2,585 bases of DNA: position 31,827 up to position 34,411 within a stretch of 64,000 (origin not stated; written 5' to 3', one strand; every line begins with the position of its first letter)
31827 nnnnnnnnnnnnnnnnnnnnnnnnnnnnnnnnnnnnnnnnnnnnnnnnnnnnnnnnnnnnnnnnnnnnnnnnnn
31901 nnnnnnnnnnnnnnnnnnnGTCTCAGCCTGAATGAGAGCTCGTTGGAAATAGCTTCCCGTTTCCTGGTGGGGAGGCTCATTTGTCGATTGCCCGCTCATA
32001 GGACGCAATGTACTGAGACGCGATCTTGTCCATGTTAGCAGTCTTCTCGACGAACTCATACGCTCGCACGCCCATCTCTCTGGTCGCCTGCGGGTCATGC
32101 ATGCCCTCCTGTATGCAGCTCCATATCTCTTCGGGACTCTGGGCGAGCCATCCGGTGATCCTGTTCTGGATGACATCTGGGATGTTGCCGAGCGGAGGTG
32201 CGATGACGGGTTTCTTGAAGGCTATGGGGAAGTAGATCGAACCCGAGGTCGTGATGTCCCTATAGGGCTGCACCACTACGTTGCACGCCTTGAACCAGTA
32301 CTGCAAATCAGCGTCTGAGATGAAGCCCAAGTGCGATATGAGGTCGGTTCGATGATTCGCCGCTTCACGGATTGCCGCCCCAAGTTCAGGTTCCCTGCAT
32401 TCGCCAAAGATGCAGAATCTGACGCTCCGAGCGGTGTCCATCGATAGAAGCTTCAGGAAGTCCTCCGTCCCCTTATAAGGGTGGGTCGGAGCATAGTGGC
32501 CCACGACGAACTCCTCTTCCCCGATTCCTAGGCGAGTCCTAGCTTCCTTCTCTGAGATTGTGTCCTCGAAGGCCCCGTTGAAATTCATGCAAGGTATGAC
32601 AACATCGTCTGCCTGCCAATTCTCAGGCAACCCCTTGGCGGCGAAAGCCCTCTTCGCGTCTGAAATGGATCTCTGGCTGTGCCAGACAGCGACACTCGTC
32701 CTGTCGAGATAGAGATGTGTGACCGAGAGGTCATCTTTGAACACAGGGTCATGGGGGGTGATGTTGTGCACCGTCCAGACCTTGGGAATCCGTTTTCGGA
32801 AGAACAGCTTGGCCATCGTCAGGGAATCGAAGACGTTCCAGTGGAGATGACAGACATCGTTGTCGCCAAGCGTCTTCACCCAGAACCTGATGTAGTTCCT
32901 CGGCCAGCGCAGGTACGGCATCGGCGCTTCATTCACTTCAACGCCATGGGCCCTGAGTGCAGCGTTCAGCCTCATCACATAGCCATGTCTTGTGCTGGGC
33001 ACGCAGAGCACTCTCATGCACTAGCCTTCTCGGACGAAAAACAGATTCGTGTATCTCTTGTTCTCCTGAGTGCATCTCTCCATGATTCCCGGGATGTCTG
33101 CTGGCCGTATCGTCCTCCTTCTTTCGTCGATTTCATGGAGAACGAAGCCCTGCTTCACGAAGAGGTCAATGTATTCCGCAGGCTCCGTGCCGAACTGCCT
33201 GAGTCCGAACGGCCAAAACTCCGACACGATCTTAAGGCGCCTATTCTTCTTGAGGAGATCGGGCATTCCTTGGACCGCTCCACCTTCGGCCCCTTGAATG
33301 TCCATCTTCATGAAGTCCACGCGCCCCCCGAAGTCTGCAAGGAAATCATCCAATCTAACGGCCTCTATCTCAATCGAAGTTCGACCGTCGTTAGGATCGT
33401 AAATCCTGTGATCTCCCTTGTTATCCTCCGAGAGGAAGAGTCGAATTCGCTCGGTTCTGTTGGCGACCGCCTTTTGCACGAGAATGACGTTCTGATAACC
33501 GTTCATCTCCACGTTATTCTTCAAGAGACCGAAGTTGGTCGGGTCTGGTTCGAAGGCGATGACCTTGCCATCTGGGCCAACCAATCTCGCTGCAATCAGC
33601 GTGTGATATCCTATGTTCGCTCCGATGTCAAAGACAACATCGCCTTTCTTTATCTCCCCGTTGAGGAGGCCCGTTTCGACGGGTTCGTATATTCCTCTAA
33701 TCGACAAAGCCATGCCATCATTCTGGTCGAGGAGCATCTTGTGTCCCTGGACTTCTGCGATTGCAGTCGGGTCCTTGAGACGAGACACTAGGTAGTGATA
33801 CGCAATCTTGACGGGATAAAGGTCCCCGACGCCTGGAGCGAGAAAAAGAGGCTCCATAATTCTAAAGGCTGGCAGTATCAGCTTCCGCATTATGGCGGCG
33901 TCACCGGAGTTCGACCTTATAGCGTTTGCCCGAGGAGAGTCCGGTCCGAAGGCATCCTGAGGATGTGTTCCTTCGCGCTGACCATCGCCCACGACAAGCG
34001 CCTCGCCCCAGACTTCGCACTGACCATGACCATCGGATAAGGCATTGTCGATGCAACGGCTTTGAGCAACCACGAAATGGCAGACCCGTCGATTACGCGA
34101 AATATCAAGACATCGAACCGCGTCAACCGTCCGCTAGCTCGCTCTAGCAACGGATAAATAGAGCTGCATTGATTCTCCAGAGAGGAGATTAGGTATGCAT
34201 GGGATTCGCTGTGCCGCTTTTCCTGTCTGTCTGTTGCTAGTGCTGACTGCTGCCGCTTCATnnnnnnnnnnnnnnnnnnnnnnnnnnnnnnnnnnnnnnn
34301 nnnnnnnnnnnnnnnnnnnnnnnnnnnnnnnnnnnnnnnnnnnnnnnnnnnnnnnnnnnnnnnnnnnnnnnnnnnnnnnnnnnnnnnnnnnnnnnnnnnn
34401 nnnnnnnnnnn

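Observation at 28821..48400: Accessory surface-glycoprotein and glycosylation island with mobile-element scars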

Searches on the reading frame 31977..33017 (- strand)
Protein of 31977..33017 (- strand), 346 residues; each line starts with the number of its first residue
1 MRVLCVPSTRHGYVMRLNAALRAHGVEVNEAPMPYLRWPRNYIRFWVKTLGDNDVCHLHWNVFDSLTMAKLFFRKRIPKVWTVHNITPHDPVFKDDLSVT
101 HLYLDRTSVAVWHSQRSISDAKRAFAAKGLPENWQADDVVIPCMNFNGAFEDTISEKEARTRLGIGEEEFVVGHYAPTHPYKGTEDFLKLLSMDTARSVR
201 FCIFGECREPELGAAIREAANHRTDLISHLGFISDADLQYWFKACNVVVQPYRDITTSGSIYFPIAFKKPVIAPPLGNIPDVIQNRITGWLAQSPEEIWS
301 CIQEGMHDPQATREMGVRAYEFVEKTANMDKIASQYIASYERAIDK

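Call 4: search_protein_families(library=pfam, proteins=[window:31977-33017:-], max_evalue=0.01)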
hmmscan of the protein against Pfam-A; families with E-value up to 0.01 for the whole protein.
window:31977-33017:- (346 aa): 4 families
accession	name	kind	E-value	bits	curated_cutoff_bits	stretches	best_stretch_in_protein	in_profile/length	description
PF13692.12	Glyco_trans_1_4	-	2.1e-11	44.7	27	1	172-304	7-138/142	Glycosyl transferases group 1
PF00534.26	Glycos_transf_1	-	2.4e-10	40.7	26.4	1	157-321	3-171/172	Glycosyl transferases group 1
PF13439.12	Glyco_transf_4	-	0.0012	19.4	28.5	1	34-113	55-125/170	Glycosyltransferase Family 4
PF13524.12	Glyco_trans_1_2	-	0.0021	18.5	25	1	196-337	12-143/144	Glycosyl transferase-like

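Call 25: search_protein_families(library=ncbifam, proteins=[window:31977-33017:-], max_evalue=0.001)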
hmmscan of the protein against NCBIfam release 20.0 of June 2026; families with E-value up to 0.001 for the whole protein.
window:31977-33017:- (346 aa): 10 families
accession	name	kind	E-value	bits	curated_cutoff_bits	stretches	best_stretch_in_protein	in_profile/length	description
TIGR02149.1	glgA_Coryne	subfamily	6.7e-07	28.8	302.4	1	48-342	79-389/391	glycogen synthase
NF038229.1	Glyco4_Geo_Pelo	equivalog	4.4e-06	25.9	400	1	167-343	159-336/338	GPMC system family 4 glycosyltransferase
TIGR03088.1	stp2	hypoth_equivalog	4.8e-06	25.8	409.05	1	196-342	227-372/374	TIGR03088 family PEP-CTERM/XrtA system glycosyltransferase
NF038295.1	EPS_HpsP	equivalog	7e-06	25.3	550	1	135-342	175-386/388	hormogonium polysaccharide biosynthesis glycosyltransferase HpsP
NF049987.1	DaglGlyslTfaseDgs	equivalog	1.6e-05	24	500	1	160-345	149-329/332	processive diacylglycerol alpha-glucosyltransferase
TIGR03449.1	mycothiol_MshA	equivalog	2.1e-05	23.6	462.5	1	138-344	191-404/406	D-inositol-3-phosphate glycosyltransferase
TIGR03999.1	thiol_BshA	equivalog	3.2e-05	23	273.7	1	155-344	185-374/375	N-acetyl-alpha-D-glucosaminyl L-malate synthase BshA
TIGR04063.1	stp3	hypoth_equivalog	4.1e-05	22.6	442.05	1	153-343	198-395/397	TIGR04063 family PEP-CTERM/XrtA system glycosyltransferase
NF038298.1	EPS_HpsO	equivalog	8.2e-05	21.5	575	0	154-342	186-386/388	hormogonium polysaccharide biosynthesis glycosyltransferase HpsO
NF041876.1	EPS_EpsE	equivalog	0.00094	18.5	400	0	211-333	264-386/389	exopolysaccharide biosynthesis GT4 family glycosyltransferase EpsE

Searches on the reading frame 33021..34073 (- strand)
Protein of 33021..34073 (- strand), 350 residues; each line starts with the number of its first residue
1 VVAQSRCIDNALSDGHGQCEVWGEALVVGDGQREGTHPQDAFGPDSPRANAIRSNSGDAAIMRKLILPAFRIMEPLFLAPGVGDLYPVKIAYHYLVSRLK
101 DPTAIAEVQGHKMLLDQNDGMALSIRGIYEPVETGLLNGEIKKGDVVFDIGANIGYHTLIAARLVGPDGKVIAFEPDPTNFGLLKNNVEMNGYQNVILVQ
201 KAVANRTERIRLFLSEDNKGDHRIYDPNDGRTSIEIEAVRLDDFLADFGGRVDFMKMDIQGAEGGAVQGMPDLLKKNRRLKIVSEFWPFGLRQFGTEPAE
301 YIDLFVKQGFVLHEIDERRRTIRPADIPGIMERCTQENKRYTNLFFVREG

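Call 4: search_protein_families(library=pfam, proteins=[window:33021-34073:-], max_evalue=0.01)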
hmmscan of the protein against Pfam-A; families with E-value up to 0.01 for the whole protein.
window:33021-34073:- (350 aa): 6 families
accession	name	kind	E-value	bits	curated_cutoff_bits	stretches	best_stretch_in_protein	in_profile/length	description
PF05050.19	Methyltransf_21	-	2.7e-20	73.6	22.7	1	149-311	1-172/173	Methyltransferase FkbM domain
PF02475.24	TRM5-TYW2_MTfase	-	5.6e-07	30.1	28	1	140-199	33-91/164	TRM5/TYW2 methyltransferase domain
PF01135.25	PCMT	-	2.3e-06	28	20.3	1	137-199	69-129/210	Protein-L-isoaspartate(D-aspartate) O-methyltransferase (PCMT)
PF01596.23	Methyltransf_3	-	0.00049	19.9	22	1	143-204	44-105/204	O-methyltransferase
PF13847.12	Methyltransf_31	-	0.001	19.2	27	1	141-201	1-61/145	Methyltransferase domain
PF05575.17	V_cholerae_RfbT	-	0.0064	16.3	27.9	1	142-199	78-130/286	Vibrio cholerae RfbT protein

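Call 25: search_protein_families(library=ncbifam, proteins=[window:33021-34073:-], max_evalue=0.001)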
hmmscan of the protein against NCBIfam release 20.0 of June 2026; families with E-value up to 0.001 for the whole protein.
window:33021-34073:- (350 aa): 13 families
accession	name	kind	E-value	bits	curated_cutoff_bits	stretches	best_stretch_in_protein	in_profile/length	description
TIGR01444.1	fkbM_fam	subfamily_domain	1.4e-31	109.8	37.7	1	146-285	1-141/143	FkbM family methyltransferase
NF008823.0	PRK11873.1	subfamily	2.1e-08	34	263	1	140-198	74-132/272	arsenite methyltransferase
NF010549.0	PRK13942.1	equivalog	3.6e-08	33.1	282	1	140-200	74-134/215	protein-L-isoaspartate O-methyltransferase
NF041537.1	ArsM_AhpD_UU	exception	5e-08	32.1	510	1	137-198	70-131/345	arsenite methyltransferase/AhpD domain selenoprotein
TIGR02469.1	CbiT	equivalog_domain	6.3e-08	32.9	78.3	1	140-205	16-80/124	precorrin-6Y C5,15-methyltransferase (decarboxylating) subunit CbiT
NF047649.1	MTase_UXPK_star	exception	7e-08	31.8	460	1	138-198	72-132/283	methyltransferase/UXPK-star double selenoprotein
NF041536.1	ArsM_DUF2284_UU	exception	1.4e-07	30.3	575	1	137-202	70-135/459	arsenite methyltransferase/DUF2284 domain selenoprotein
NF001556.0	PRK00377.1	equivalog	1.4e-06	28.2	238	1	140-201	37-99/198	cobalt-precorrin-6Y C(15)-methyltransferase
TIGR00080.1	pimt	equivalog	5.9e-05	23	159.05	1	140-198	74-132/216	protein-L-isoaspartate O-methyltransferase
NF010550.0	PRK13943.1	equivalog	9.1e-05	21.7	359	1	140-201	77-138/322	protein-L-isoaspartate O-methyltransferase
NF005640.0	PRK07402.1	equivalog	9.3e-05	22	219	1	141-202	41-101/200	precorrin-6Y C5,15-methyltransferase subunit CbiT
NF047824.1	tRNAwyosineTaw2Meth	equivalog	0.00021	21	350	1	143-199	93-148/245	tRNA(Phe) (4-demethylwyosine(37)-C(7)) aminocarboxypropyltransferase Taw2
NF040538.1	methyl_ArsM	equivalog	0.00027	20.2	500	1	141-185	59-103/356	arsinothricin biosynthesis methyltransferase ArsM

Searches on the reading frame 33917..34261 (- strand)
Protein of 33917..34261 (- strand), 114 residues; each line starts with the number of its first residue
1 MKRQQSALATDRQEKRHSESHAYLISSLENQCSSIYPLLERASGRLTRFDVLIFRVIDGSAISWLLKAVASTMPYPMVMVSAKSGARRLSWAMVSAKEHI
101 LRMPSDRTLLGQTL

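Call 33: search_protein_families(library=pfam, proteins=[window:33917-34261:-], max_evalue=5)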
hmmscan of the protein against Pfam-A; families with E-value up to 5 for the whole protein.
window:33917-34261:- (114 aa): 0 families
